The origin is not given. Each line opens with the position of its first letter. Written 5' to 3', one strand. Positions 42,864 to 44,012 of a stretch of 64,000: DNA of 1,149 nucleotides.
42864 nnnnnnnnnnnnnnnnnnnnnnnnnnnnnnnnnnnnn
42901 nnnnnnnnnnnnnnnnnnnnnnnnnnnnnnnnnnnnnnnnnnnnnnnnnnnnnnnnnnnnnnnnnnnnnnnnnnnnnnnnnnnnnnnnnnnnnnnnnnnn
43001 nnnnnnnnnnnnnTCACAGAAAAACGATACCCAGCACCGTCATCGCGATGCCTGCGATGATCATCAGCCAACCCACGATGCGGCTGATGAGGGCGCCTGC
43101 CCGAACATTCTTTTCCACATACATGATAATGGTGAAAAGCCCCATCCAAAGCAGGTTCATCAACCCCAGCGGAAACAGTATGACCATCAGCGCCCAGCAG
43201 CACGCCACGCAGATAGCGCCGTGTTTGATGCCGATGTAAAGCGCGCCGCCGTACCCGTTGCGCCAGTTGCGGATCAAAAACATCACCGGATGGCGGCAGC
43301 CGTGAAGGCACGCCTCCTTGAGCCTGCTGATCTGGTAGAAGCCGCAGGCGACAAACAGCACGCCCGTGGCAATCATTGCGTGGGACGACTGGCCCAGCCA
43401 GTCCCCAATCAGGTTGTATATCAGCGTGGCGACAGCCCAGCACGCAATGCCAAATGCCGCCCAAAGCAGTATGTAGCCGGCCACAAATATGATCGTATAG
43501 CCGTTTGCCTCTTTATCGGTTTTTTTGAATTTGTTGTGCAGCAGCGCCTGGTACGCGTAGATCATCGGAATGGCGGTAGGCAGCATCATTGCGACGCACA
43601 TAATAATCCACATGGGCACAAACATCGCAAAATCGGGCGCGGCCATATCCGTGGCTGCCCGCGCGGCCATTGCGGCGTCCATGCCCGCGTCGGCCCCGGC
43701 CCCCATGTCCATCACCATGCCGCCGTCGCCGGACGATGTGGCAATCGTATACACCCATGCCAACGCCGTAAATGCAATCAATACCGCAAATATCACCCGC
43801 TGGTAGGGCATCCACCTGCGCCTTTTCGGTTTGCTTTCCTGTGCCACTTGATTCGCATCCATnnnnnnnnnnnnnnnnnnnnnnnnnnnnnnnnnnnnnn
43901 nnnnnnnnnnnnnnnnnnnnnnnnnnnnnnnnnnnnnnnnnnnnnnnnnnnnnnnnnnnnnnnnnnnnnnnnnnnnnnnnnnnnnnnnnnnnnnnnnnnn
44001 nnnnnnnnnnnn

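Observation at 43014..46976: Five-gene Cys/His-rich operon that fuses two orphan modules: DUF1326, DUF4418, a MacB/FtsX-type ABC pump and DUF2182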

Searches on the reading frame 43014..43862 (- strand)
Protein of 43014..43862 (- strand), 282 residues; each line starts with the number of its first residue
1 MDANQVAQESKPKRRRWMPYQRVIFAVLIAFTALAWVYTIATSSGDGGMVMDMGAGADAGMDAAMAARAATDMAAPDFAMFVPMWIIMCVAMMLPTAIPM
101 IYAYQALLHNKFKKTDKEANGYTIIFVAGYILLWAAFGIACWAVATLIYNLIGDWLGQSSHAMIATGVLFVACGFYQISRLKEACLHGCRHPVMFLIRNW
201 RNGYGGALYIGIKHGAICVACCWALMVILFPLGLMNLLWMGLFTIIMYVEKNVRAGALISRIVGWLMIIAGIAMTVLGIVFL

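Call 3: search_protein_families(library=pfam, proteins=[window:43014-43862:-], max_evalue=0.01)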
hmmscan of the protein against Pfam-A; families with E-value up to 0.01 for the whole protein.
window:43014-43862:- (282 aa): 1 family
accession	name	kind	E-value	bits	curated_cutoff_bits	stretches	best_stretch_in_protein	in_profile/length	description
PF09948.15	PpoB2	-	7.8e-58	195.9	28.7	1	84-273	3-187/188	Copper chaperone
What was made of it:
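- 43014..43862 (-): DUF2182/PpoB2-family membrane protein (282 aa, about 7 TM). It has a Met-rich acidic outer loop (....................), TM Met residues M88/M92/M93, a CxxxC on the predicted cytoplasmic face, and HGxxCxxCC in TM5. PF09948 'PpoB2 copper chaperone' E 8e-58 (call 3).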

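Call 4: search_protein_families(library=ncbifam, proteins=[window:43014-43862:-], max_evalue=0.01)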
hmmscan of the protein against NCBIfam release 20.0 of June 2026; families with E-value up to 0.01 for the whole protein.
window:43014-43862:- (282 aa): 0 families

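Call 30: search_solved_structures(query=window:43014-43862:-, max_evalue=1)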
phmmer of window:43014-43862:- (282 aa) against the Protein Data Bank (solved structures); distinct sequences matched with E-value up to 1: 1.
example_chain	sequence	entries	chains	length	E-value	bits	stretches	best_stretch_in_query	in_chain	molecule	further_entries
9bia_B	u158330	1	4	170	0.92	11.9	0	69-139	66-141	Ninjurin-1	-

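Call 35: find_homologous_proteins(query=window:43014-43862:-)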
Query window:43014-43862:- (282 aa): 4885 proteins with E <= 0.001 among 7872 candidates; the best 120 are listed.
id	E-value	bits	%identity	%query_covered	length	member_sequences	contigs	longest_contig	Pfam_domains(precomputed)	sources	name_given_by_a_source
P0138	1.8e-184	630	100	100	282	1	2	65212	PF09948.16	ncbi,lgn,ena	-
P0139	1.6e-159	548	89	100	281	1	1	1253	PF09948.16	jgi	jgi:predicted metal-binding membrane protein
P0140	3.2e-152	524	84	100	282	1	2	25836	PF09948.16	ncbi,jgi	jgi:predicted metal-binding membrane protein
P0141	6.8e-122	424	65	100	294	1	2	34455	PF09948.16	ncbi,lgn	ncbi:MAG: DUF2182 domain-containing protein [Christensenella sp.]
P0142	4.7e-119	415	64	99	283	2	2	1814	PF09948.16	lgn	-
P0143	8.0e-118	411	64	99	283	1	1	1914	PF09948.16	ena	-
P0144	1.1e-88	315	52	100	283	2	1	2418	PF09948.16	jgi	-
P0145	1.3e-88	315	51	100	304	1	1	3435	PF09948.16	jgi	jgi:predicted metal-binding membrane protein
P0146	5.0e-87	310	49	100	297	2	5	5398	PF09948.16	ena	-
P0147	6.6e-84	300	54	88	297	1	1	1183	PF09948.16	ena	-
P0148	1.5e-82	295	50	99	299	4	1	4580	PF09948.16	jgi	-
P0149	1.1e-78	283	48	97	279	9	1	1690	PF09948.16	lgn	-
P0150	1.3e-78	282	47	94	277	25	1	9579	PF09948.16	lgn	-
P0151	4.7e-78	280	47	99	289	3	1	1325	PF09948.16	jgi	jgi:predicted metal-binding membrane protein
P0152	1.6e-77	279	50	91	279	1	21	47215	PF09948.16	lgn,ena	-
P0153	1.5e-75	272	47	99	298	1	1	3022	PF09948.16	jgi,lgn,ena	-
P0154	9.7e-75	270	43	96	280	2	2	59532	PF09948.16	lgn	-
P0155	1.2e-74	269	44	98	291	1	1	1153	PF09948.16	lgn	-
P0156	2.0e-72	262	44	96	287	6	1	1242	PF09948.16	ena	-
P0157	2.5e-72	262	45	99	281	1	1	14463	PF09948.16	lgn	-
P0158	8.9e-72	260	44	98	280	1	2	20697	PF09948.16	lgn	-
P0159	1.1e-71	259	46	95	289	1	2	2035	PF09948.16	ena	-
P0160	2.2e-70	255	44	95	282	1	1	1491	PF09948.16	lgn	-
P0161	7.2e-67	244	44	93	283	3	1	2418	PF09948.16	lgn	-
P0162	3.4e-42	163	44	73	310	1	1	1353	PF09948.16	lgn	-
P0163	3.8e-42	163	41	91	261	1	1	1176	PF09948.16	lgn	-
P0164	4.7e-42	162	36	88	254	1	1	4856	PF09948.16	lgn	-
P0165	3.5e-41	159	39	88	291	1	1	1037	PF09948.16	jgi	jgi:predicted metal-binding membrane protein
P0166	4.7e-41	159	38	86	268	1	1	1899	PF09948.16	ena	-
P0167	6.2e-41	159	47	60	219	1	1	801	PF09948.16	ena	-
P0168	1.0e-40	158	37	93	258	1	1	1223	PF09948.16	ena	-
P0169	1.0e-40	158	38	93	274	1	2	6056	PF09948.16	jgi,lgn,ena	-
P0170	1.3e-40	158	40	80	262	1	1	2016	PF09948.16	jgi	jgi:predicted metal-binding membrane protein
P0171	2.1e-40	157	37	94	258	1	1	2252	PF09948.16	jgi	-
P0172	2.9e-40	156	35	92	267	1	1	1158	PF09948.16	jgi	jgi:predicted metal-binding membrane protein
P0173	3.9e-40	156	39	66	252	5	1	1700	PF09948.16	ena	-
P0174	4.2e-40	156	37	63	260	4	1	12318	PF09948.16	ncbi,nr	ncbi:MAG: DUF2182 domain-containing protein [Verrucomicrobiota bacterium]|nr:DUF2182 domain-containi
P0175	4.4e-40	156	42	66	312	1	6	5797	PF09948.16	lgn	-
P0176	5.2e-40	156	39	88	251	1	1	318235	PF09948.16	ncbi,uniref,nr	ncbi:DUF2182 domain-containing protein [Marinobacterium sp. D7]|uniref:DUF2182 domain-containing pro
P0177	5.9e-40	155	36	89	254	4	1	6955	PF09948.16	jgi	-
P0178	6.4e-40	155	40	76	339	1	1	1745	PF09948.16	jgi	jgi:predicted metal-binding membrane protein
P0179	6.7e-40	155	40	77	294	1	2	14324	PF09948.16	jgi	jgi:predicted metal-binding membrane protein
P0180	9.7e-40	155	37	80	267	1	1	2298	PF09948.16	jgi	jgi:predicted metal-binding membrane protein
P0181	9.9e-40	155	45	69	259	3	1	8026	PF09948.16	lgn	-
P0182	1.2e-39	154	38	84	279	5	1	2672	PF09948.16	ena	-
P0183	1.3e-39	154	42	64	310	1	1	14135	PF09948.16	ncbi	ncbi:MAG: DUF2182 domain-containing protein [Desulforhopalus sp.]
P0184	1.3e-39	154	42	75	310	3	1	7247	PF09948.16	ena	-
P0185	1.7e-39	154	34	92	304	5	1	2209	PF09948.16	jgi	jgi:predicted metal-binding membrane protein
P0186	1.9e-39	154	35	80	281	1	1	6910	PF09948.16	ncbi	ncbi:MAG: DUF2182 domain-containing protein [Solirubrobacterales bacterium]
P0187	2.1e-39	154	35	90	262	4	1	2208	PF09948.16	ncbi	-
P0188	2.4e-39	153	39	91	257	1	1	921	PF09948.16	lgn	-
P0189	2.6e-39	153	42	70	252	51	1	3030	PF09948.16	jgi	jgi:predicted metal-binding membrane protein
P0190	2.9e-39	153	39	94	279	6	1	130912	PF09948.16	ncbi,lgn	-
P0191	3.0e-39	153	41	77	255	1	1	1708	PF09948.16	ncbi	-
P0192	3.2e-39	153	41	56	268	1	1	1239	PF09948.16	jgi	jgi:predicted metal-binding membrane protein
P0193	3.5e-39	153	39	89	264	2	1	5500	PF09948.16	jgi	jgi:predicted metal-binding membrane protein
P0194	3.6e-39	153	35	96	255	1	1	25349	PF09948.16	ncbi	ncbi:MAG: DUF2182 domain-containing protein [Actinomycetota bacterium]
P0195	3.7e-39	153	42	68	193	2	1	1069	PF09948.16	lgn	-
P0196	3.8e-39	153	38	91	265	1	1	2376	PF09948.16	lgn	-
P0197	4.2e-39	153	36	70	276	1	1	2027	PF09948.16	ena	-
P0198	4.2e-39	153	39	64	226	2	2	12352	PF09948.16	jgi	jgi:predicted metal-binding membrane protein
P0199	4.7e-39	152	34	98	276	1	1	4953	PF09948.16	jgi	jgi:predicted metal-binding membrane protein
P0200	5.4e-39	152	39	76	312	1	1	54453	PF09948.16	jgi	jgi:predicted metal-binding membrane protein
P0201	5.7e-39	152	39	89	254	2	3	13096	PF09948.16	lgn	-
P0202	6.5e-39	152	39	63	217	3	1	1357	PF09948.16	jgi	jgi:predicted metal-binding membrane protein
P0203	7.0e-39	152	41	65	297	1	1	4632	PF09948.16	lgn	-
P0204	7.4e-39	152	38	60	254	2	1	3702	PF09948.16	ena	-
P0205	8.7e-39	152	35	84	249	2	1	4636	PF09948.16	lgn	-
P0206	1.1e-38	151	37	91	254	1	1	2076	PF09948.16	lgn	-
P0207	1.1e-38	151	39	71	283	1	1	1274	PF09948.16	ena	-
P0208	1.3e-38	151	39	78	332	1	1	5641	PF09948.16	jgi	jgi:predicted metal-binding membrane protein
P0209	1.4e-38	151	41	66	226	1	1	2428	PF09948.16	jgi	jgi:predicted metal-binding membrane protein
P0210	1.4e-38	151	34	89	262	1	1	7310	PF09948.16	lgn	-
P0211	1.6e-38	151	38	79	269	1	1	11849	PF09948.16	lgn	-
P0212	1.7e-38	151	36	89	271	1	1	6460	PF09948.16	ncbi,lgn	-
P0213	1.9e-38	150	36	97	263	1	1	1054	PF09948.16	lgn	-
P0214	2.0e-38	150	40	65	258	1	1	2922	PF09948.16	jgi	jgi:predicted metal-binding membrane protein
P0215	2.0e-38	150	38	98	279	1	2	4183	PF09948.16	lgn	-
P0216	2.0e-38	150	36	79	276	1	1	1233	PF09948.16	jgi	-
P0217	2.4e-38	150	35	95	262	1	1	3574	PF09948.16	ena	-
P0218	3.2e-38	150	39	77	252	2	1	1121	PF09948.16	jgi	jgi:predicted metal-binding membrane protein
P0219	3.3e-38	150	36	90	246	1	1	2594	PF09948.16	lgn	-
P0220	3.4e-38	150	36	80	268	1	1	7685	PF09948.16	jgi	jgi:predicted metal-binding membrane protein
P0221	3.4e-38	150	40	64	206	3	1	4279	PF09948.16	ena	-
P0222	3.5e-38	150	38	89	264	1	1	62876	PF09948.16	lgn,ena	-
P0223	3.5e-38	150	36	89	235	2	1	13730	PF09948.16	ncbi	-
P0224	3.7e-38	149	40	58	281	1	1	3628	PF09948.16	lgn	-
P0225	3.8e-38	149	41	71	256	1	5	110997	PF09948.16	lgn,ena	-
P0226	3.9e-38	149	36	71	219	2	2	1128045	PF09948.16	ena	-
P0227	4.0e-38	149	39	67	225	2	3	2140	PF09948.16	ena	-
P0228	4.5e-38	149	38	85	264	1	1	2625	PF09948.16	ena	-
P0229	4.6e-38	149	38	87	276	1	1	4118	PF09948.16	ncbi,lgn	ncbi:MAG TPA: DUF2182 domain-containing protein [Solirubrobacterales bacterium]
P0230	4.6e-38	149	35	89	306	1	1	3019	PF03600.23,PF09948.16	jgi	jgi:predicted metal-binding membrane protein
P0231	4.6e-38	149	42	67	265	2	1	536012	PF09948.16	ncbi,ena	-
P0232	4.7e-38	149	36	91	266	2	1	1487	PF09948.16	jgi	jgi:predicted metal-binding membrane protein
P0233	4.8e-38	149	36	93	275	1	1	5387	PF09948.16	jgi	jgi:predicted metal-binding membrane protein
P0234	5.4e-38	149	40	73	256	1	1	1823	PF09948.16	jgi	jgi:predicted metal-binding membrane protein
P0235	5.5e-38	149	36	87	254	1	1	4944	PF09948.16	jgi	-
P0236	5.6e-38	149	43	68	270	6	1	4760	PF09948.16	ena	-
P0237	5.6e-38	149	35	95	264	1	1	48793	PF09948.16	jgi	-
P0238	5.9e-38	149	39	64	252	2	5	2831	PF09948.16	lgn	-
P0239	6.0e-38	149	37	89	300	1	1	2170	PF09948.16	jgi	jgi:predicted metal-binding membrane protein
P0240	7.1e-38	149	41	73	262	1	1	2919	PF09948.16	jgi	jgi:predicted metal-binding membrane protein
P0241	7.6e-38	148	37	90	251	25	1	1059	PF09948.16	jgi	-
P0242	7.8e-38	148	39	66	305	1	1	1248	PF09948.16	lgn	-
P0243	8.2e-38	148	36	89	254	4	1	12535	PF09948.16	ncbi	ncbi:MAG: DUF2182 domain-containing protein [Candidatus Limnocylindrales bacterium]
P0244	8.2e-38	148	44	66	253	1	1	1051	PF09948.16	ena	-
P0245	8.3e-38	148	41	70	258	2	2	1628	PF09948.16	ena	-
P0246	8.6e-38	148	38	64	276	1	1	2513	PF09948.16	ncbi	-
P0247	8.8e-38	148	36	87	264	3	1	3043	PF09948.16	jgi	jgi:predicted metal-binding membrane protein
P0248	8.9e-38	148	40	70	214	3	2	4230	PF09948.16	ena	-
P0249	9.0e-38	148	35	90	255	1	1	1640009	PF09948.16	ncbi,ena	-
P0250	9.2e-38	148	44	77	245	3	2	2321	PF09948.16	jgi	jgi:predicted metal-binding membrane protein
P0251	1.0e-37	148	41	65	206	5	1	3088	PF09948.16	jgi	jgi:predicted metal-binding membrane protein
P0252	1.1e-37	148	33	93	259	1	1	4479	PF09948.16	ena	-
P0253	1.1e-37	148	36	96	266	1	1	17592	PF09948.16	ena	-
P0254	1.1e-37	148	39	78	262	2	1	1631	PF09948.16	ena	-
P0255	1.2e-37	148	39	64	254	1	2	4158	PF09948.16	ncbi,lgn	ncbi:MAG: DUF2182 domain-containing protein [Acidimicrobiia bacterium]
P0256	1.2e-37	148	36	89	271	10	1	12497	PF09948.16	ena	-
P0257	1.2e-37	148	37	77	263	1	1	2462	PF09948.16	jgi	jgi:predicted metal-binding membrane protein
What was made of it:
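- Closest known: PpoB2 of Marinomonas mediterranea. Different: The window protein belongs to a separate subclade (call 35) that is always linked to DUF4418-FtsX-ABC and DUF1326.
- E-values drop from 1e-67 to 1e-42 after its 24 protein clusters (call 35).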

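Call 36: find_encoding_contigs(protein=P0140, flank=7000, max_places=2)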
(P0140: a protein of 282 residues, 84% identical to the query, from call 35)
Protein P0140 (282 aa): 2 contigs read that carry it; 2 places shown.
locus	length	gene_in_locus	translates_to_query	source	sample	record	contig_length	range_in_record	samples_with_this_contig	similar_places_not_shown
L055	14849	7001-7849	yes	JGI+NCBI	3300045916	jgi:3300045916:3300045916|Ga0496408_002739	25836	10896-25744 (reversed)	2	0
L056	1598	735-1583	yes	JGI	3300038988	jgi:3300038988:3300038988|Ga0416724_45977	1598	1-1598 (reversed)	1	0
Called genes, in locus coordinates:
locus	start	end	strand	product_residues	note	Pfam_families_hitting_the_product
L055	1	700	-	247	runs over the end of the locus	PF00532:Peripla_BP_1, PF13407:Peripla_BP_4, PF13458:Peripla_BP_6 (weak), PF13377:Peripla_BP_3 (weak)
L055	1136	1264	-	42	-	-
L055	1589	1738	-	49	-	-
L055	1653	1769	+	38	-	-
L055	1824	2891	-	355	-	PF00005:ABC_tran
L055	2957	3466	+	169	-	-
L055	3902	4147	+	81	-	PF07040:DUF1326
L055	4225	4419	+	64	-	-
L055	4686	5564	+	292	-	PF14387:DUF4418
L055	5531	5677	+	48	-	-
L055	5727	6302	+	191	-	PF02687:FtsX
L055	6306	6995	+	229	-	PF00005:ABC_tran, PF13304:AAA_21 (faint)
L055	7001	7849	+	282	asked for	PF09948:PpoB2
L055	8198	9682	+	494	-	PF02743:dCache_1, PF00672:HAMP, PF06580:His_kinase, PF02518:HATPase_c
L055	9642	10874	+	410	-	PF00072:Response_reg, PF12833:HTH_18, PF00165:HTH_AraC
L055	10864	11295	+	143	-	PF13407:Peripla_BP_4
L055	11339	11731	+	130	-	-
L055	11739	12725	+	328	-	PF13458:Peripla_BP_6 (weak), PF00532:Peripla_BP_1, PF13407:Peripla_BP_4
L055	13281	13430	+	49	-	-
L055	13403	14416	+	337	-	PF08495:FIST, PF10442:FIST_C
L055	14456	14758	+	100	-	-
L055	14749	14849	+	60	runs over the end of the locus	-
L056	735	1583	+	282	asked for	PF09948:PpoB2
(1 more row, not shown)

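Call 37: find_encoding_contigs(protein=P0141, flank=7000, max_places=2)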
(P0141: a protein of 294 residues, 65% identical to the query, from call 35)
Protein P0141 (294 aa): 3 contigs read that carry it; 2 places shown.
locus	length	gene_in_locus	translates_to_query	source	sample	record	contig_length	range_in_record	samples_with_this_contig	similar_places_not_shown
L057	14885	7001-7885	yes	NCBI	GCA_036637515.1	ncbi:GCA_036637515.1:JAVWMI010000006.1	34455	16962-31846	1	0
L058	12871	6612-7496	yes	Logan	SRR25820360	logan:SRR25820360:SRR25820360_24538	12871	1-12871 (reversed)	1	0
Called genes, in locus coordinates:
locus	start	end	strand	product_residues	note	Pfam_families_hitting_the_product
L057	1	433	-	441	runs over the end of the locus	PF01512:Complex1_51K, PF10531:SLBB (weak), PF13534:Fer4_17, PF13375:RnfC_N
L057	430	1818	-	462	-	PF00171:Aldedh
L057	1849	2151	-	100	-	PF03319:EutN_CcmL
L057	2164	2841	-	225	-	-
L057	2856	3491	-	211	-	PF06130:PTAC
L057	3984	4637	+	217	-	PF07040:DUF1326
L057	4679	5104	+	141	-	PF14387:DUF4418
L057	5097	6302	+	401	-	PF12704:MacB_PCD, PF02687:FtsX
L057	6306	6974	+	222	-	PF00005:ABC_tran, PF13555:AAA_29 (weak), PF13304:AAA_21 (faint)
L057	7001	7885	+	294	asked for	PF09948:PpoB2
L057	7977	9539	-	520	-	PF00005:ABC_tran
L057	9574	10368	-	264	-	PF08220:HTH_DeoR, PF08279:HTH_11 (weak), PF00455:DeoRC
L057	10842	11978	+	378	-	PF00532:Peripla_BP_1, PF13407:Peripla_BP_4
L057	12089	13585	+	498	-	PF00005:ABC_tran, PF13401:AAA_22 (faint), PF13304:AAA_21 (faint), PF00005:ABC_tran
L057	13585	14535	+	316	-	PF02653:BPD_transp_2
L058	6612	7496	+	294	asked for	PF09948:PpoB2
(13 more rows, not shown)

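Call 38: find_encoding_contigs(protein=P0152, flank=7000, max_places=3)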
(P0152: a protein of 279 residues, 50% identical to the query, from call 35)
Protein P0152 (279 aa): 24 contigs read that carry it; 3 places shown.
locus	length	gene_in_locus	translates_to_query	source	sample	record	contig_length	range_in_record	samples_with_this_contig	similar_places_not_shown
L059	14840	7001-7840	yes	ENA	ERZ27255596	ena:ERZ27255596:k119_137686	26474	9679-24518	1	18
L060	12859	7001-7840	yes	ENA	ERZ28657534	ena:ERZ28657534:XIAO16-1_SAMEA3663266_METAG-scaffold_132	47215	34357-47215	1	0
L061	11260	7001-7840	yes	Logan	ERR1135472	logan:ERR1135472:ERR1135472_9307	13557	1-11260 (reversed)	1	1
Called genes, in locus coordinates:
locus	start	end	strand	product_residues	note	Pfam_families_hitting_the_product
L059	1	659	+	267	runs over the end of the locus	PF00005:ABC_tran, PF13304:AAA_21 (faint), PF12399:BCA_ABC_TP_C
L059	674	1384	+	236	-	PF13555:AAA_29 (faint), PF00005:ABC_tran, PF13304:AAA_21 (faint)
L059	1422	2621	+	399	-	PF02746:MR_MLE_N, PF13378:MR_MLE_C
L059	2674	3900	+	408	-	PF13433:Peripla_BP_5, PF13458:Peripla_BP_6, PF01094:ANF_receptor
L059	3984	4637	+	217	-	PF07040:DUF1326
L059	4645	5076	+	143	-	PF14387:DUF4418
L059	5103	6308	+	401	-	PF12704:MacB_PCD, PF02687:FtsX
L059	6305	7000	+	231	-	PF00005:ABC_tran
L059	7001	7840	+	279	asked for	PF09948:PpoB2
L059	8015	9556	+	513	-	PF00370:FGGY_N, PF02782:FGGY_C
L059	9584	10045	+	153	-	PF02502:LacAB_rpiB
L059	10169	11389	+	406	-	PF06134:RhaA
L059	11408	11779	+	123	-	PF07100:ASRT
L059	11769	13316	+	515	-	PF00370:FGGY_N, PF01869:BcrAD_BadFG (faint), PF02782:FGGY_C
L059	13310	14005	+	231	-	PF00596:Aldolase_II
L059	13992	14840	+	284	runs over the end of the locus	PF01261:AP_endonuc_2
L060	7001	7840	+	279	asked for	PF09948:PpoB2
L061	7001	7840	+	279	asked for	PF09948:PpoB2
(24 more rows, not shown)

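Call 39: find_encoding_contigs(protein=P0154, flank=7000, max_places=2)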
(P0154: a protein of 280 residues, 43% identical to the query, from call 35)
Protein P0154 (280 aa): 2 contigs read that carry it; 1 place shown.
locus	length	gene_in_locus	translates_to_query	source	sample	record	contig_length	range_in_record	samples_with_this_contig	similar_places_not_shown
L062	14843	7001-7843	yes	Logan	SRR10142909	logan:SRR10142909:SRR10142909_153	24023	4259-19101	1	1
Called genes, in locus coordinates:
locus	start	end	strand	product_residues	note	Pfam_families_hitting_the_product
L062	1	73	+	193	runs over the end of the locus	PF00156:Pribosyltran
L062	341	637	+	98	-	PF09862:DUF2089, PF22746:SHOCT-like_DUF2089-C (weak)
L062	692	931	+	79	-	-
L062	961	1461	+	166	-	-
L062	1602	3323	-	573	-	PF05833:NFACT_N, PF05670:NFACT-R_1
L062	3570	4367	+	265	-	PF01138:RNase_PH, PF03725:RNase_PH_C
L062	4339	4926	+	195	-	PF01725:Ham1p_like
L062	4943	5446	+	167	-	PF00149:Metallophos (faint), PF12850:Metallophos_2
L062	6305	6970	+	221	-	PF07040:DUF1326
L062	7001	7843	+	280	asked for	PF09948:PpoB2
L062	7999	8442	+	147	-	PF14387:DUF4418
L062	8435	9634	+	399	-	PF12704:MacB_PCD (weak), PF02687:FtsX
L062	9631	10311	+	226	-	PF00005:ABC_tran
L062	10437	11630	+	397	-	PF04909:Amidohydro_2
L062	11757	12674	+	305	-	PF02558:ApbA, PF08546:ApbA_C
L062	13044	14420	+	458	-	-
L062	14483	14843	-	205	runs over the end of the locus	-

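Call 46: find_related_loci(query=A2, collection=metagenome_contigs, flank=6000)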
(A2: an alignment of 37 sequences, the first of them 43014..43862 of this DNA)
Query A2 (282 aa) in metagenome_contigs; peptide patterns used: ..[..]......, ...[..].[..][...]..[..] (x = any residue, [..] = any of these).
600 stretches matched a pattern (row limit reached: there are more); 589 encode a relative of the query (tblastn E <= 1e-3); the best 80 are kept; 80 distinct loci.
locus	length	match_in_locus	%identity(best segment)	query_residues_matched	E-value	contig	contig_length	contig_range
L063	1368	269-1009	34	21-274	2e-44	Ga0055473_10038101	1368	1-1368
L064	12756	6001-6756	35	9-273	1e-42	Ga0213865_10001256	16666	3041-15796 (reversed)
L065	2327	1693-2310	36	12-251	6e-43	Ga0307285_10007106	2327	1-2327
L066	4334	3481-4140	37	32-272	1e-41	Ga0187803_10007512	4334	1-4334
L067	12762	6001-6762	34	9-276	2e-41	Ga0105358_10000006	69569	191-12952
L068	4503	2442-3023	40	77-271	1e-40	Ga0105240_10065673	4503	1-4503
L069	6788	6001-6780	37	1-271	2e-40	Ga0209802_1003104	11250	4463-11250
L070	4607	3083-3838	37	9-272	2e-40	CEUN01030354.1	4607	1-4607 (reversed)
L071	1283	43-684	32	24-262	3e-41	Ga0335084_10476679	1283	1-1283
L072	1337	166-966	34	9-279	4e-41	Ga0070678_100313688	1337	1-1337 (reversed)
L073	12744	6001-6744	37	4-264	5e-40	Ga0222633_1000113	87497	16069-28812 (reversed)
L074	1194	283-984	34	9-264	1e-41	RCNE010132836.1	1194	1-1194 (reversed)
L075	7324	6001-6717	36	24-278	7e-40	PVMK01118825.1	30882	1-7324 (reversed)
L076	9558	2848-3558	36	11-271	5e-40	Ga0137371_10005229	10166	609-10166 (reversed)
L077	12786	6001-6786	34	2-273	6e-40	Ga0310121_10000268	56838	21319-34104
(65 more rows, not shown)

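Call 55: list_cluster_members(proteins=[window:43014-43862:-, window:46317-46976:-, window:44561-45763:-, P0152, P0154, P0140])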
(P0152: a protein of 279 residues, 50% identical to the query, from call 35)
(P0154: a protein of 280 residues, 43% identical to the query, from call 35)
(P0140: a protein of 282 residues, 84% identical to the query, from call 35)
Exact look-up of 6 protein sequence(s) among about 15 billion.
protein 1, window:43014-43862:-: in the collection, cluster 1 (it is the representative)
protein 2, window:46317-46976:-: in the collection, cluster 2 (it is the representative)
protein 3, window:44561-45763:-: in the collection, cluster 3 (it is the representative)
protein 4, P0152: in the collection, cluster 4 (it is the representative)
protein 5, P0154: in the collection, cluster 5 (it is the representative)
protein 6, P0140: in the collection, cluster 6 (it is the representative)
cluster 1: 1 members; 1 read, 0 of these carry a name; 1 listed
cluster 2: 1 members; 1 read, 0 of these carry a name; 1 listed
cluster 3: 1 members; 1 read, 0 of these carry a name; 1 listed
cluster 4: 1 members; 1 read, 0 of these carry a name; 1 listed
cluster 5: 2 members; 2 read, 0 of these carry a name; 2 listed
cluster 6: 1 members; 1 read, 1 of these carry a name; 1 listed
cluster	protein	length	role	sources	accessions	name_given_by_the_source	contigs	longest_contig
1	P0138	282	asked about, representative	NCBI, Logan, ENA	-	-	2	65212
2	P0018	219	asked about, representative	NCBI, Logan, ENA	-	-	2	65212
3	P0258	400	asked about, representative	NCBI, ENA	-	-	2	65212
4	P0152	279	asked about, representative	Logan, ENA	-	-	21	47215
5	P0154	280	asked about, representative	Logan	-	-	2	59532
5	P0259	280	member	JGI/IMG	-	-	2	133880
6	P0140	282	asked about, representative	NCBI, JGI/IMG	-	predicted metal-binding membrane protein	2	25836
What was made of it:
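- Tried and rejected: Taxon names for the window's proteins: none on record (call 55).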
